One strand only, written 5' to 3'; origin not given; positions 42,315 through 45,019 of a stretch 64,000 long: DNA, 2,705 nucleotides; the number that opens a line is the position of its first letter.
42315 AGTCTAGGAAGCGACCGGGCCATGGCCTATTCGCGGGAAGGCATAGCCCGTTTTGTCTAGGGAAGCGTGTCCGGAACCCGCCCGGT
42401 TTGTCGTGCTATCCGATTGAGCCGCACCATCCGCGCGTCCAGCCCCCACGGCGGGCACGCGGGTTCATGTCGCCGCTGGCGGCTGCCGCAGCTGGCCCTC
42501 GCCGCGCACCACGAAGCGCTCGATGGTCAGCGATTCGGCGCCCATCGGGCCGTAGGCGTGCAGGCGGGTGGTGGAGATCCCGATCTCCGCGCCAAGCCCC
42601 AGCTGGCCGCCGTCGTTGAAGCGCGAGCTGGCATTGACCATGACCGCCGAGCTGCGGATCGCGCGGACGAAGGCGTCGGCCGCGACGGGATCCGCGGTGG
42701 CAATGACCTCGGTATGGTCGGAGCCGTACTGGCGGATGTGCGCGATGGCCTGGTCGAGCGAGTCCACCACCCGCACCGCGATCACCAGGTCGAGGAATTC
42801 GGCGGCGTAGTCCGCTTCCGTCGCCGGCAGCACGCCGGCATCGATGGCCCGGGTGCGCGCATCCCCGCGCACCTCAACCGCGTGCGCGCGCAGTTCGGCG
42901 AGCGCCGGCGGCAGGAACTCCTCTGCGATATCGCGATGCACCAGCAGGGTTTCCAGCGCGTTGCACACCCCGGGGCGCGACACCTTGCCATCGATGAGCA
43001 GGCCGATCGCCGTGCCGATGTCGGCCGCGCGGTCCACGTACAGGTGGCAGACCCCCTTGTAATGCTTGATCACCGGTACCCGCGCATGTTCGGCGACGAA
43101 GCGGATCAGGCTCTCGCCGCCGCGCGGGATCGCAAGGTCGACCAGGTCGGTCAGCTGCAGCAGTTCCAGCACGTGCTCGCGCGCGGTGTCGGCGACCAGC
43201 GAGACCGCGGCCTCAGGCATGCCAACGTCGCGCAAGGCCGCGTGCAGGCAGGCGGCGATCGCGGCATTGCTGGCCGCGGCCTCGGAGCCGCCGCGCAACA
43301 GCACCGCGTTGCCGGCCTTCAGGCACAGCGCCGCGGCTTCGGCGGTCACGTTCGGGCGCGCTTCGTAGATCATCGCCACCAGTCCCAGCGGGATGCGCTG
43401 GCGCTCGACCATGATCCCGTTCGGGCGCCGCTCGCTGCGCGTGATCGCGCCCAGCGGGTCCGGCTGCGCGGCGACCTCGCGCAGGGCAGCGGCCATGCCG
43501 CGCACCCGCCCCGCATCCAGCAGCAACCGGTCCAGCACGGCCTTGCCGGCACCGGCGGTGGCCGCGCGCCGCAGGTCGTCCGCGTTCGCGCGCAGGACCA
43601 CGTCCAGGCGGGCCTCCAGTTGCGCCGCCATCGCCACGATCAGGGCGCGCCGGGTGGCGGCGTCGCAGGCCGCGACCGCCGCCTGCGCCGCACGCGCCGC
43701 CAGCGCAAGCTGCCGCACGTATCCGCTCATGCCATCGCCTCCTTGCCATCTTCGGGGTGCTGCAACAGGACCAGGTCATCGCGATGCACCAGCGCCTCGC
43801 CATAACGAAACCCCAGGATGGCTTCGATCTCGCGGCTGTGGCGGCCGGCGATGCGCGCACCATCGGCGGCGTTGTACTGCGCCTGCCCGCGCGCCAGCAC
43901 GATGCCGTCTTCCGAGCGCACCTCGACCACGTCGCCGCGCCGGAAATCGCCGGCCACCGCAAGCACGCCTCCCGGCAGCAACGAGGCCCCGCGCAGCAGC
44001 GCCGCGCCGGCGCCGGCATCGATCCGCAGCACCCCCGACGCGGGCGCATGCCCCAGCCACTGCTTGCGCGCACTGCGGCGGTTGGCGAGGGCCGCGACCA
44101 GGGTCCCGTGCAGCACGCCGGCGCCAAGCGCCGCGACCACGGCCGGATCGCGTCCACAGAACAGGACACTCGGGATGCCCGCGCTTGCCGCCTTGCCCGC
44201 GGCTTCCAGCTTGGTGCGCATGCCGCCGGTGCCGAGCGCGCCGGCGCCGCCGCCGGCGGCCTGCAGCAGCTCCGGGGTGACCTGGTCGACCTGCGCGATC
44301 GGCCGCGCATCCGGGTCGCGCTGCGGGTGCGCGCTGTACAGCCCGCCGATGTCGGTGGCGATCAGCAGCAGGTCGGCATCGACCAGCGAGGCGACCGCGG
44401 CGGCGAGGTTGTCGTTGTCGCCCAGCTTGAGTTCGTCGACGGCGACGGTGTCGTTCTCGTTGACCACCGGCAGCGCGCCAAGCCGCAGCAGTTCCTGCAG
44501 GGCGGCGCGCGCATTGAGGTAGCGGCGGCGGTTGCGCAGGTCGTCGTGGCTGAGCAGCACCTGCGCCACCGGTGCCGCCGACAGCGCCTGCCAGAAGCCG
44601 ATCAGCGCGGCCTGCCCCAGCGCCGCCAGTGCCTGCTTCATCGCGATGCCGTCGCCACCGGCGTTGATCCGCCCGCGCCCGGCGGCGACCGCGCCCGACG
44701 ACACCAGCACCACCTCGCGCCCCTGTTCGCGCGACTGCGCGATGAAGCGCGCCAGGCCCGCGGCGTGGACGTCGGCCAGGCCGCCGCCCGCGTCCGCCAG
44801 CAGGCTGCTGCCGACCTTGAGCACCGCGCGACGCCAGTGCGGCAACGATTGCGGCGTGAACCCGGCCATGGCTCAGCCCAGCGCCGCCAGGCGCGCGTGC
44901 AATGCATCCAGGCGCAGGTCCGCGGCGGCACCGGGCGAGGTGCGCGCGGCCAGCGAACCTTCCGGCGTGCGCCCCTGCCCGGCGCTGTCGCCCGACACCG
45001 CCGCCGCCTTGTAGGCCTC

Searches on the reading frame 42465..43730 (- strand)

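Call 95: search_protein_families(library=pfam, proteins=[window:42465-43730:-], max_evalue=0.00001)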
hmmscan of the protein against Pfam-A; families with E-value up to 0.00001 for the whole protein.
window:42465-43730:- (421 aa): 1 family
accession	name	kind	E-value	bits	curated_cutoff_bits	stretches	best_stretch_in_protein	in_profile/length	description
PF00171.27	Aldedh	-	1.7e-16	60.3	23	1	8-285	34-298/461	Aldehyde dehydrogenase family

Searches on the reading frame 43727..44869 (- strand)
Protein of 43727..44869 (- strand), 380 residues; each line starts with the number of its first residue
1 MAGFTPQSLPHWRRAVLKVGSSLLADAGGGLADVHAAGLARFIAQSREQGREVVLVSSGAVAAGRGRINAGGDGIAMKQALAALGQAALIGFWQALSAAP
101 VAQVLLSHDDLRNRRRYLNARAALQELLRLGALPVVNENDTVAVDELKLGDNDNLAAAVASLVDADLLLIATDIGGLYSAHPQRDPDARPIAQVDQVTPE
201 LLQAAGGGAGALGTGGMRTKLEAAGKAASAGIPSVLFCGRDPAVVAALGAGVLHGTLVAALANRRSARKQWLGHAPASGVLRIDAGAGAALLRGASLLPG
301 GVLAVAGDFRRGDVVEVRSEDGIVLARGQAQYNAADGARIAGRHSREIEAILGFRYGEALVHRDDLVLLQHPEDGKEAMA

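Call 95: search_protein_families(library=pfam, proteins=[window:43727-44869:-], max_evalue=0.00001)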
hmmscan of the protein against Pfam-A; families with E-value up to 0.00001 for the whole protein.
window:43727-44869:- (380 aa): 2 families
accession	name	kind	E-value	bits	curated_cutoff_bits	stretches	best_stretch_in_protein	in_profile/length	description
PF00696.33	AA_kinase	-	8.2e-37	127.6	24.9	1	14-237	2-233/234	Amino acid kinase family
PF01472.26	PUA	-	7.8e-20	71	24.8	1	280-352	2-74/74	PUA domain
